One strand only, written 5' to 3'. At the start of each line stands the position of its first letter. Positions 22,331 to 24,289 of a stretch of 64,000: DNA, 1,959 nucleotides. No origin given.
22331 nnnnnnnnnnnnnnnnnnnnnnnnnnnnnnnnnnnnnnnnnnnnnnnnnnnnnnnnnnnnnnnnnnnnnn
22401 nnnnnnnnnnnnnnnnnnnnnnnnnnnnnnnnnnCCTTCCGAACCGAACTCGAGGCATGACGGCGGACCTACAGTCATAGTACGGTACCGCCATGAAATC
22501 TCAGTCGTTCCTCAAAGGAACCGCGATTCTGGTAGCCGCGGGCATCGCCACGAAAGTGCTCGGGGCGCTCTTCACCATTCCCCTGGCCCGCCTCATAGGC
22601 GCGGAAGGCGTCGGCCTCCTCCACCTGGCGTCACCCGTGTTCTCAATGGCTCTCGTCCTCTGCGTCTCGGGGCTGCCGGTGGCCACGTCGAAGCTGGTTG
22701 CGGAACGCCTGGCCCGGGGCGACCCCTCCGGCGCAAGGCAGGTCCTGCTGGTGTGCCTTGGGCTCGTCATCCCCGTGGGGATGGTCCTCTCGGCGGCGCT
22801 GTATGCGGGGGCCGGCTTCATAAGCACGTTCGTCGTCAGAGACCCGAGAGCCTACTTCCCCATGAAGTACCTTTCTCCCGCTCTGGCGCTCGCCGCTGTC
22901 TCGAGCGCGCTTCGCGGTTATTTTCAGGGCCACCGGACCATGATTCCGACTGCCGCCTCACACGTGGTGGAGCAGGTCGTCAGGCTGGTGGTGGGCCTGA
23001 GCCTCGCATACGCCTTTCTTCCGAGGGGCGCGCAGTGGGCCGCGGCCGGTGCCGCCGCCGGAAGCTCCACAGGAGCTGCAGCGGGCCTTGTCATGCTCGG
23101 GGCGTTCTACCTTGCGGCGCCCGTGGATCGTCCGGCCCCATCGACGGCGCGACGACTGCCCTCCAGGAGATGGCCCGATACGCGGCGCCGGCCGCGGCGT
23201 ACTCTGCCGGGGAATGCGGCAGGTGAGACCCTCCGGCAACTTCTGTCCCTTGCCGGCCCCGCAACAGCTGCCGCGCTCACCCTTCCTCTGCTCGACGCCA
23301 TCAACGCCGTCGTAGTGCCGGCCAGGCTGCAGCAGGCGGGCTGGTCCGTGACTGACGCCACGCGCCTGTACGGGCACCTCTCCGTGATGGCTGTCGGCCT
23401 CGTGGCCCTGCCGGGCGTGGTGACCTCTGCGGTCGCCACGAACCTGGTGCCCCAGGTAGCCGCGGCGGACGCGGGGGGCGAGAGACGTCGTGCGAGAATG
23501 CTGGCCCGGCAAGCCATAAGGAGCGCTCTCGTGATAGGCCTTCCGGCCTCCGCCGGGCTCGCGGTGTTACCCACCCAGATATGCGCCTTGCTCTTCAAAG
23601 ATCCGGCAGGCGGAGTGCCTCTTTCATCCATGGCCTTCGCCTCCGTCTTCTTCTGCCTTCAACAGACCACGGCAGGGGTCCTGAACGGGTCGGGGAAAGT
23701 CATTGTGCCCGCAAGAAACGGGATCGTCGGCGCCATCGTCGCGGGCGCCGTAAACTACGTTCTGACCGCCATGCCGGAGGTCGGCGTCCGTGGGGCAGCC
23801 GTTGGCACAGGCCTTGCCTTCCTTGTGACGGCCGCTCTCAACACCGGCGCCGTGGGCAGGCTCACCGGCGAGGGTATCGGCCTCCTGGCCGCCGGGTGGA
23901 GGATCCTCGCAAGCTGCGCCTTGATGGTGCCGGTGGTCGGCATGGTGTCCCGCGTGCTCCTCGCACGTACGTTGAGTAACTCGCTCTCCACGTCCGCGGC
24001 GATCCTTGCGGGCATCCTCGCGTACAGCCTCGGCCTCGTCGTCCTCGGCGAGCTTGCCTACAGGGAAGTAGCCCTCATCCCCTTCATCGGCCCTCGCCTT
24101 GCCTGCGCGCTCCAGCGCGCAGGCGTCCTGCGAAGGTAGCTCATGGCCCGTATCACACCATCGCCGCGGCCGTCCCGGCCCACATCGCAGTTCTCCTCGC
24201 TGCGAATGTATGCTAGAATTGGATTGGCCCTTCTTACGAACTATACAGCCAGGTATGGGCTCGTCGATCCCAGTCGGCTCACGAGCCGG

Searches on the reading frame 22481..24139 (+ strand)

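Call 15: search_protein_families(library=pfam, proteins=[window:22481-24139:+], max_evalue=0.001)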
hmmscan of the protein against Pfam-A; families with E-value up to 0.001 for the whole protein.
window:22481-24139:+ (552 aa): 3 families
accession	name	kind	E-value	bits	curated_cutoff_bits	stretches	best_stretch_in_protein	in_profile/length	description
PF01943.22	Polysacc_synt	-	2.8e-23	83.1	28.2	1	11-325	2-269/274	Polysaccharide biosynthesis protein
PF01554.23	MatE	-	2.8e-10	40.5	24.9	2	22-172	7-159/161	MatE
PF03023.19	MurJ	-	1.2e-07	31.2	27.4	1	312-497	247-434/451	Lipid II flippase MurJ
